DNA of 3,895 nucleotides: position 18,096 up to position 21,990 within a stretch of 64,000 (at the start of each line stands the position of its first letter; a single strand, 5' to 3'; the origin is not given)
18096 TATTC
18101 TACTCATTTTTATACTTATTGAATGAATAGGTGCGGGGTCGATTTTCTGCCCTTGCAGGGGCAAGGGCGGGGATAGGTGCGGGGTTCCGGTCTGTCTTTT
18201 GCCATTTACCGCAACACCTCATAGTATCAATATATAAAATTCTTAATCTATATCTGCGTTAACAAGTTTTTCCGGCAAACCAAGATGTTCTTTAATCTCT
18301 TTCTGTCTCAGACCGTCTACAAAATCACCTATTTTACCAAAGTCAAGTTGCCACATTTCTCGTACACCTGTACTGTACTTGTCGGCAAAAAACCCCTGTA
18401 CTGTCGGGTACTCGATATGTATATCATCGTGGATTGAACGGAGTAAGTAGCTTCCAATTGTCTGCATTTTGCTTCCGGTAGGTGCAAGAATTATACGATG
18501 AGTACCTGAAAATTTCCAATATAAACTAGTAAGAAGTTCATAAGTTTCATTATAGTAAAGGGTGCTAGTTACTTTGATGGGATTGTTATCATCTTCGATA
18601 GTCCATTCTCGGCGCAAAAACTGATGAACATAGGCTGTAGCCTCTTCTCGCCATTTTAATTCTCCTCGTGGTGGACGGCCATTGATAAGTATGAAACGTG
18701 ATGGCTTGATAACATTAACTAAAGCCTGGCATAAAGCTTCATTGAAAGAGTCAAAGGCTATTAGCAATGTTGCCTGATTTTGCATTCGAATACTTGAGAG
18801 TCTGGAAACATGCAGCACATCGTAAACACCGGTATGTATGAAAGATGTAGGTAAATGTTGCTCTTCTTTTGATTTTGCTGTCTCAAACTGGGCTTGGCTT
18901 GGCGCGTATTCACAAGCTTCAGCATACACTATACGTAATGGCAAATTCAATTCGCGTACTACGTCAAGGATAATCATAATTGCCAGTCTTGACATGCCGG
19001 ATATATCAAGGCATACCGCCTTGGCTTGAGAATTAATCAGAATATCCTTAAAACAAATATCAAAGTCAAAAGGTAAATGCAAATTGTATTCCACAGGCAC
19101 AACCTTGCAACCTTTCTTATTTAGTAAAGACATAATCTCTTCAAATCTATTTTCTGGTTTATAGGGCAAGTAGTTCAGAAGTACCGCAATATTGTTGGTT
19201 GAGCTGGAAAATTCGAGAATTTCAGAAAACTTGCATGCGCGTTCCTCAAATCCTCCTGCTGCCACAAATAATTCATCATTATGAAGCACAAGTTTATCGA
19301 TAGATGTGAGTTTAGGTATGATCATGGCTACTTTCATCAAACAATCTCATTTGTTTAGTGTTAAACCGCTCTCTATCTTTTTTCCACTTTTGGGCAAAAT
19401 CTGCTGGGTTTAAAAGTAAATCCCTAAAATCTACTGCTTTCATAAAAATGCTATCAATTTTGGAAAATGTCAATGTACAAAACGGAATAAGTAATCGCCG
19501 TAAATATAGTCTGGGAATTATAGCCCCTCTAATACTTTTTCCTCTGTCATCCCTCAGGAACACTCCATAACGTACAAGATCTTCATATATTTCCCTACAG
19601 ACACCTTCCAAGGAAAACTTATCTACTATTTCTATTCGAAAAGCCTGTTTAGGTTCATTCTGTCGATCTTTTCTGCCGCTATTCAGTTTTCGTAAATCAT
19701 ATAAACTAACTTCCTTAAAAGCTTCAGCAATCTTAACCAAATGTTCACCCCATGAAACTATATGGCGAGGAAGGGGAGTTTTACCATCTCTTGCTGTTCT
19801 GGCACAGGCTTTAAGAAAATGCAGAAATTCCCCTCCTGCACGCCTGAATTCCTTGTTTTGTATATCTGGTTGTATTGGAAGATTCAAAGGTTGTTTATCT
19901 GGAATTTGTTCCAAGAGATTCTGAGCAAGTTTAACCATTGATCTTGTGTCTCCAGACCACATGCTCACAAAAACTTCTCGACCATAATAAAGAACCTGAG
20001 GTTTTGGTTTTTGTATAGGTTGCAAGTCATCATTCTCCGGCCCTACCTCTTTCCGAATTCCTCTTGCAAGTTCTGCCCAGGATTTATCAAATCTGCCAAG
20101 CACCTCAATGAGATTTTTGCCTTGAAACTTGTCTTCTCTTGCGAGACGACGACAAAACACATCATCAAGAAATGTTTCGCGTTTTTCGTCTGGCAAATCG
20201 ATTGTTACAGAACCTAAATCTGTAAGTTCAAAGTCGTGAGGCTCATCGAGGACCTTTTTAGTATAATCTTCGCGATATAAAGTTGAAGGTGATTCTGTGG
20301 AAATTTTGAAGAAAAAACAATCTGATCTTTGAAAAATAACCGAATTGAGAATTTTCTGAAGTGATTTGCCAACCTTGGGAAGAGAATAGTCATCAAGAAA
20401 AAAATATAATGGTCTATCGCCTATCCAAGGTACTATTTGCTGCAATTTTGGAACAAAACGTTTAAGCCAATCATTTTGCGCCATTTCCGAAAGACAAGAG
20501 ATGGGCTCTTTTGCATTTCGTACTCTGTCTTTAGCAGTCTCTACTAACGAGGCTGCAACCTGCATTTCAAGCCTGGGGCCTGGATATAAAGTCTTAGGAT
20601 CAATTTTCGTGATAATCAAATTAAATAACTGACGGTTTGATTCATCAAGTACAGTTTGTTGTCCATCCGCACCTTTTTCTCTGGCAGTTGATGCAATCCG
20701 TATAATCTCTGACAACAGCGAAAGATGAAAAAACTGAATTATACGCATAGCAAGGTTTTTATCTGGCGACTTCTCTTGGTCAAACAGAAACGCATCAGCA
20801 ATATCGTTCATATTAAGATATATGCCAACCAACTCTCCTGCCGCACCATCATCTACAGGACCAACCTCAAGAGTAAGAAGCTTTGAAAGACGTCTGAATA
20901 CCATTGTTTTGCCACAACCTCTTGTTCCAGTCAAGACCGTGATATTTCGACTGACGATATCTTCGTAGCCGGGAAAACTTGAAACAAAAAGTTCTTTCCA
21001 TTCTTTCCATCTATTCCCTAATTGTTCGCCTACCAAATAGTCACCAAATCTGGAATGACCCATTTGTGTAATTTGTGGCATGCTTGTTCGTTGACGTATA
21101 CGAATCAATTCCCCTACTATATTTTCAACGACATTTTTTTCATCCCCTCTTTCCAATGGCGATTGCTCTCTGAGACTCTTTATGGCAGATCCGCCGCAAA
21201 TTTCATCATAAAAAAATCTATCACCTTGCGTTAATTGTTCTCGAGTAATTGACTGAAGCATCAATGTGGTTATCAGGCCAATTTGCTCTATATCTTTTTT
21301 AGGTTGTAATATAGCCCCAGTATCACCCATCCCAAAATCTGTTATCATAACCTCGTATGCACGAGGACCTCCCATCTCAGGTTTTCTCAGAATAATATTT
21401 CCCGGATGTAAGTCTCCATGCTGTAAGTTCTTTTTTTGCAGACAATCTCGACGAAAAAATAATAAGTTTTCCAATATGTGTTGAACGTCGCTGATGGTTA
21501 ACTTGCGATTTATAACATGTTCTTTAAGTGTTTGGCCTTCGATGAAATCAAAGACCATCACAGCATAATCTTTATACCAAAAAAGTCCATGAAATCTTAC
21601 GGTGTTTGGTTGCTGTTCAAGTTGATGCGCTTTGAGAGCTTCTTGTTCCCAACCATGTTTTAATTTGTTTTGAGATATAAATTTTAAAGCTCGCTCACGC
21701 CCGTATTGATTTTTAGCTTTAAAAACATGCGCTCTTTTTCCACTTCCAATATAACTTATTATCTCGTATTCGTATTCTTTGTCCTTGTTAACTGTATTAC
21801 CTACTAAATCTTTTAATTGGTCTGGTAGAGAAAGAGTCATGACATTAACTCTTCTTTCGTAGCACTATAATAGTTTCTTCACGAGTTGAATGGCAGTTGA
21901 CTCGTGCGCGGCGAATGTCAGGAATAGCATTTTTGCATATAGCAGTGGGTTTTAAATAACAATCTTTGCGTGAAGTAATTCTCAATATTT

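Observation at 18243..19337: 365-aa operon partner with no recognisable family but two Rossmann/CARF-like motif pairs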

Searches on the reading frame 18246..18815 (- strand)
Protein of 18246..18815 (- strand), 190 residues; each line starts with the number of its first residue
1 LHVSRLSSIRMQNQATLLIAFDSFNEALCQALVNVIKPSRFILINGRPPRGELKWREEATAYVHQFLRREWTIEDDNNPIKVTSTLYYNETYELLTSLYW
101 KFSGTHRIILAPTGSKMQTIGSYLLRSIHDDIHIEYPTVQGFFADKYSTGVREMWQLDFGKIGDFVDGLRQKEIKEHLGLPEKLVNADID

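Call 46: predict_structure(alignment_id=A2)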
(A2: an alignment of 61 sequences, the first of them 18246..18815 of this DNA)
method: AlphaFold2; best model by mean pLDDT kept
length: 190 residues; sequences in the alignment: 61
mean_pLDDT: 82.5   pTM: 0.80
mean pLDDT of the five models: 82.5, 81.5, 80.9, 80.8, 72.6
residues with pLDDT >= 90: 86; 70-90: 67; 50-70: 26; < 50: 11
segments of 3 or more residues with pLDDT < 50: 1-10
pLDDT, mean of each block of 10 residues (from residue 1): 41 80 81 89 92 89 89 88 93 96 93 87 94 76 57 73 92 89 68
secondary structure, 60 per line:
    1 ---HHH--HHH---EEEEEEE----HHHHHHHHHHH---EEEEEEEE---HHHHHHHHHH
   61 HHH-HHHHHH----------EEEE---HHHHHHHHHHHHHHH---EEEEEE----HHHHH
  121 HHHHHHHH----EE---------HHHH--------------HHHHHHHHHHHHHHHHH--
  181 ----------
elements in order: E15-21 H26-36 E40-47 H51-63 H65-70 E81-84 H88-102 E106-111 H116-128 H144-147 H162-178

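Call 49: fold_search(model_id=the predicted structure, library=pdb)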
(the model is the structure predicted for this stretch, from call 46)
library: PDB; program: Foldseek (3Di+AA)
matches with E <= 10: 1359; with E <= 0.001: 2
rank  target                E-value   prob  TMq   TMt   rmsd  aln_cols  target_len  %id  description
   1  8t64_C                4.1e-04  1.00  0.44  0.58   6.5       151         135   17  Apo Cam1(42-206) (released 2024-01-10)
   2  8t64_B                5.3e-04  1.00  0.44  0.62   6.3       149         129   15  Apo Cam1(42-206) (released 2024-01-10)
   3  2wte_A                1.9e-03  0.98  0.40  0.36  13.7       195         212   14  The structure of the CRISPR-associated protein, Csa3, from Sulfolobus solfataricus at 1.8 angstrom resolution. (released 2010-09-22)
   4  8bao_A                3.7e-03  1.00  0.42  0.23   4.6       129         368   12  Dysgonamonadaceae bacterium CRISPR ancillary nuclease 2 (released 2022-11-30)
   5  7bdv_B                5.8e-03  0.98  0.44  0.26  22.0       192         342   16  Structure of Can2 from Sulfobacillus thermosulfidooxidans in complex with cyclic tetra-adenylate (cA4) (released 2021-03-03)
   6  8jbb_B                6.1e-03  0.99  0.44  0.20   9.7       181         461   11  Crystal Structure of the Csm6 from Thermus thermophilus HB8 in complex with A2>p (released 2023-12-13)
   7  8bao_B                6.5e-03  1.00  0.44  0.24   4.3       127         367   12  Dysgonamonadaceae bacterium CRISPR ancillary nuclease 2 (released 2022-11-30)
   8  6xl1_A                7.0e-03  0.99  0.41  0.23   5.5       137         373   14  crystal structure of cA4-activated Card1(D294N) (released 2020-12-30)
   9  5fsh_A                1.0e-02  0.99  0.45  0.20   8.2       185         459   11  Crystal structure of Thermus thermophilus Csm6 (released 2016-01-27)
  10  8jh1_B                1.2e-02  1.00  0.44  0.20   4.2       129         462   11  Crystal Structure of the Csm6 Y161A mutant from Thermus thermophilus HB8 in complex with cyclic-tetraadenylate (cA4) (released 2023-12-13)
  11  8jbb_A                1.2e-02  0.97  0.42  0.19   8.7       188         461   11  Crystal Structure of the Csm6 from Thermus thermophilus HB8 in complex with A2>p (released 2023-12-13)
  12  5fsh_B                1.6e-02  0.99  0.43  0.20   4.5       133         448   10  Crystal structure of Thermus thermophilus Csm6 (released 2016-01-27)
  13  9a7m_A                2.0e-02  0.51  0.24  0.16   8.4       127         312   12  Integrative model of MDH-PTAS by crosslinking MS and deep learning (released 2024-09-18)
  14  8jh1_A                2.4e-02  0.99  0.44  0.20   4.2       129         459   11  Crystal Structure of the Csm6 Y161A mutant from Thermus thermophilus HB8 in complex with cyclic-tetraadenylate (cA4) (released 2023-12-13)
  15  8q3z_A                2.5e-02  0.94  0.40  0.20   5.0       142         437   15  Crystal structure of cA4-bound Can2 from Thermoanaerobacter brockii (released 2023-11-22)
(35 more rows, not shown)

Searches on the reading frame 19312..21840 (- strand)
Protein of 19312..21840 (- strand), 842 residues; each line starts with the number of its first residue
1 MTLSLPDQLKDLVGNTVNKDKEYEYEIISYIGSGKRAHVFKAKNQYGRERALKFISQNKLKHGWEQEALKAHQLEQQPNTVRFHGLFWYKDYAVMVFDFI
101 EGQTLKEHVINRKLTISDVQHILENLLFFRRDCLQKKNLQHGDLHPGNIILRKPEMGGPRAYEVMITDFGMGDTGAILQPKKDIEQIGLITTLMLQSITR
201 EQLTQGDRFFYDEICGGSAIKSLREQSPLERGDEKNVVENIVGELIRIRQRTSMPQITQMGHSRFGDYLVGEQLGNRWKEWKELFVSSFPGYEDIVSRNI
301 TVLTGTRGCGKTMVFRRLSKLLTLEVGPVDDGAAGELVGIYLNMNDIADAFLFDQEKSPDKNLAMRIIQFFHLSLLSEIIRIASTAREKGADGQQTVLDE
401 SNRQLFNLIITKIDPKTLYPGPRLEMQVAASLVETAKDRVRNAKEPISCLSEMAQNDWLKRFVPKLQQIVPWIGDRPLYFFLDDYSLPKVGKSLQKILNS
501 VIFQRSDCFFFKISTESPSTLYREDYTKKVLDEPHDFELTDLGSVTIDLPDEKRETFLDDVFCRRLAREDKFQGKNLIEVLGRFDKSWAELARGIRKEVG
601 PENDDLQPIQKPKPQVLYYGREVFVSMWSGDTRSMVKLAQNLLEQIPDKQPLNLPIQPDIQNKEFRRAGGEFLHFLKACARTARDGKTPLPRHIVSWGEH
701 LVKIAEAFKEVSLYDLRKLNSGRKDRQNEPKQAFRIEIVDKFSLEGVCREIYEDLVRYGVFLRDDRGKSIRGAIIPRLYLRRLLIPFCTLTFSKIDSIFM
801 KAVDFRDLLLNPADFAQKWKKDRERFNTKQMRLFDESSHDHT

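Call 6: search_protein_families(library=pfam, proteins=[window:19312-21840:-], max_evalue=1)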
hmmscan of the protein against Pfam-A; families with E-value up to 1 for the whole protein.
window:19312-21840:- (842 aa): 14 families
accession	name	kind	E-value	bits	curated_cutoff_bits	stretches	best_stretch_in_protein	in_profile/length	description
PF24389.1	ORC-CDC6-like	-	2.9e-27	96.1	27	2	283-583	18-317/571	ORC-CDC6-like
PF00069.31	Pkinase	-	2.5e-14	53.7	31.7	1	25-172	1-145/263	Protein kinase domain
PF07714.23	PK_Tyr_Ser-Thr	-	7.4e-07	29.2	23.1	1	27-173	3-150/258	Protein tyrosine and serine/threonine kinase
PF03109.22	ABC1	-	4.3e-06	26.5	22.9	1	81-171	130-213/244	ABC1 atypical kinase-like domain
PF13401.12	AAA_22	-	8e-05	23.4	27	1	298-325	5-32/130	AAA domain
PF13173.12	AAA_14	-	0.01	16.3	27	1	298-349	2-42/129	AAA domain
PF13238.12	AAA_18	-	0.013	16.4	29.4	1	302-350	2-34/128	AAA domain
PF01636.29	APH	-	0.027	14.6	23.2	1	132-156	164-188/239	Phosphotransferase enzyme family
PF00005.33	ABC_tran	-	0.033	15.2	25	1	298-365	11-63/137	ABC transporter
PF07728.20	AAA_5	-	0.041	14.3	22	1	302-323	3-24/139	AAA domain (dynein-related subfamily)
PF01637.24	ATPase_2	-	0.058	13.6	33.2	1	298-322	20-44/225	ATPase domain predominantly from Archaea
PF05772.17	NinB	-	0.059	13.6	23.8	0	231-260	83-112/131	NinB protein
PF13191.12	AAA_16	-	0.11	13.4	32.6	1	299-335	25-52/167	AAA ATPase domain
PF03215.21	Rad17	-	0.13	12.6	23.8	1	298-325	45-72/186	Rad17 P-loop domain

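Call 7: search_protein_families(library=padloc, proteins=[window:19312-21840:-], max_evalue=1)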
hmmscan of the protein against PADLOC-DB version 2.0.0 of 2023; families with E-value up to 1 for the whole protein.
window:19312-21840:- (842 aa): 31 families (the best 25 are shown)
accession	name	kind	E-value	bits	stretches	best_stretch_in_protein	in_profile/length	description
PDLC01925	CARF6--CARF_STK_AAA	-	7e-21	71.7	1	93-674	125-691/1187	-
PDLC04138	mad6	-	1.4e-17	61.9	1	18-171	46-199/659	mads_6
PDLC04044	PD-T4-6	-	4.1e-13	47.2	1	24-174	33-188/372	-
PDLC04047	PD-T4-6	-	7e-13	46.3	1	20-171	7-157/327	-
PDLC04042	PD-T4-6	-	1.3e-11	42.7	1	23-175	9-159/292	-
PDLC04053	PD-T4-6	-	3e-11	41.4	1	19-174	5-160/311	-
PDLC04057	PD-T4-6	-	8.1e-09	33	1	24-171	9-154/443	-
PDLC04054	PD-T4-6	-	9.4e-09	33.1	1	25-171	12-157/347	-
PDLC04046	PD-T4-6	-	1.1e-08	32.6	1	94-172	92-165/427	-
PDLC04056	PD-T4-6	-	1.8e-08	31.9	1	24-172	6-153/415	-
PDLC04060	PD-T4-6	-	3.3e-08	30.9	1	25-171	10-154/486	-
PDLC04048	PD-T4-6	-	3.7e-08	31.1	1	24-171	11-157/354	-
PDLC04058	PD-T4-6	-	1.8e-07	28.6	1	21-171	9-162/460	-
PDLC04062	PD-T4-6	-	2e-07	28.4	1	59-211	79-218/450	-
PDLC03920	MkoA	-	3e-07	27.1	1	24-171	9-171/1112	-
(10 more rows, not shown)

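Call 32: search_protein_families(library=ncbifam, proteins=[window:19312-21840:-], max_evalue=0.1)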
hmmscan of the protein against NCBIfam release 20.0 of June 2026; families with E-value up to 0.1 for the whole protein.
window:19312-21840:- (842 aa): 11 families
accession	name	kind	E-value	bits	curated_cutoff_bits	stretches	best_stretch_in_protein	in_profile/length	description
NF047741.1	antiphage_MADS6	equivalog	1.2e-11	43.9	460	1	23-127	495-601/612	methylation-associated defense system protein kinase MAD6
NF033483.0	PknB_PASTA_kin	equivalog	1.1e-07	31.3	450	1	25-171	9-153/563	Stk1 family PASTA domain-containing Ser/Thr kinase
NF033442.0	BREX_PglW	equivalog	4.7e-06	24.6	990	1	24-174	513-662/1391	BREX system serine/threonine kinase PglW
NF047389.1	ATPase_Sll1717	subfamily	1e-05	24.9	75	1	283-391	15-108/454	P-loop ATPase, Sll1717 family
NF011460.0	PRK14879.1-1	equivalog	0.00097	18.3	199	1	93-172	86-157/232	Kae1-associated kinase Bud32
TIGR01982.1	UbiB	equivalog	0.0018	16.9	487.55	1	93-171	232-302/436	2-polyprenylphenol 6-hydroxylase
TIGR03724.2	arch_bud32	equivalog_domain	0.013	15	125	1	92-174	67-133/193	KEOPS complex kinase/ATPase Bud32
NF053565.1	Gins23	equivalog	0.037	13.9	120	1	182-252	48-117/159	DNA replication protein Gins23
NF011464.0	PRK14879.1-7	equivalog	0.047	13.4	246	1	94-173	82-150/221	Kae1-associated kinase Bud32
TIGR03903.1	TOMM_kin_cyc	equivalog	0.086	10.6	705.75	0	92-174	53-131/1267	TOMM system kinase/cyclase fusion protein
NF038151.1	lanthi_synth_III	equivalog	0.09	11.1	575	0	65-153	273-371/833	class III lanthionine synthetase LanKC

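Call 69: search_solved_structures(query=window:19312-21840:-, max_evalue=0.01)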
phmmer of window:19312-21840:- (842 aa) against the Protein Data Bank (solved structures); distinct sequences matched with E-value up to 0.01: 154 (the best 60 are shown).
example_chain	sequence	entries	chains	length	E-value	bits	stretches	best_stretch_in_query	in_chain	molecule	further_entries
1yrp_A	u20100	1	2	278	3.1e-08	35.4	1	19-171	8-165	Death-associated protein kinase 3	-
5vlo_A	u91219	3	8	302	5.2e-08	34.7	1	24-171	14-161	Calcium/calmodulin-dependent protein kinase type II subunit delta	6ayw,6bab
2vn9_A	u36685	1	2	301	6.4e-08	34.3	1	24-171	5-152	CALCIUM/CALMODULIN-DEPENDENT PROTEIN KINASE TYPE II DELTA CHAIN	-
9blh_A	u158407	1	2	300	7.1e-08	34.2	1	24-171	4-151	Calcium/calmodulin-dependent protein kinase type II subunit delta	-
2wel_A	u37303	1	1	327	7.8e-08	34.1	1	24-171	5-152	CALCIUM/CALMODULIN-DEPENDENT PROTEIN KINASE TYPE II DELTA CHAIN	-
5fg8_A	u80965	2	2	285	8.8e-08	33.9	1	25-171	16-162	Calcium/calmodulin-dependent protein kinase type II alpha chain | Calcium/calmodulin-dependent protein kinase II, isoform C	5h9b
7ujr_A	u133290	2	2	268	1.2e-07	33.5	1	24-171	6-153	Calcium/calmodulin-dependent protein kinase type II subunit alpha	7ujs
8uso_A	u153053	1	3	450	1.2e-07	33.5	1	24-171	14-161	calcium/calmodulin-dependent protein kinase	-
7b55_B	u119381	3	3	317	1.4e-07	33.3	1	24-171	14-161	Calcium/calmodulin-dependent protein kinase type II subunit alpha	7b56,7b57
2j90_A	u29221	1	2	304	1.6e-07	33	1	22-171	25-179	DEATH-ASSOCIATED PROTEIN KINASE 3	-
3bhy_A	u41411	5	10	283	1.6e-07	33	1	23-171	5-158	Death-associated protein kinase 3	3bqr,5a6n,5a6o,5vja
2vz6_A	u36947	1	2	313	3.8e-07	31.8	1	24-171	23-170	CALCIUM CALMODULIN DEPENDENT PROTEIN KINASE TYPE II ALPHA CHAIN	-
6w4o_A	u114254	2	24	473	3.9e-07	31.7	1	24-171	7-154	Calcium/calmodulin-dependent protein kinase type II subunit alpha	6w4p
5hu3_A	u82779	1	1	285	4.3e-07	31.6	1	25-171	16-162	Calcium/calmodulin-dependent protein kinase type II alpha chain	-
6vzk_A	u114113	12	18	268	5.8e-07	31.2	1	24-171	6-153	Calcium/calmodulin-dependent protein kinase type II subunit alpha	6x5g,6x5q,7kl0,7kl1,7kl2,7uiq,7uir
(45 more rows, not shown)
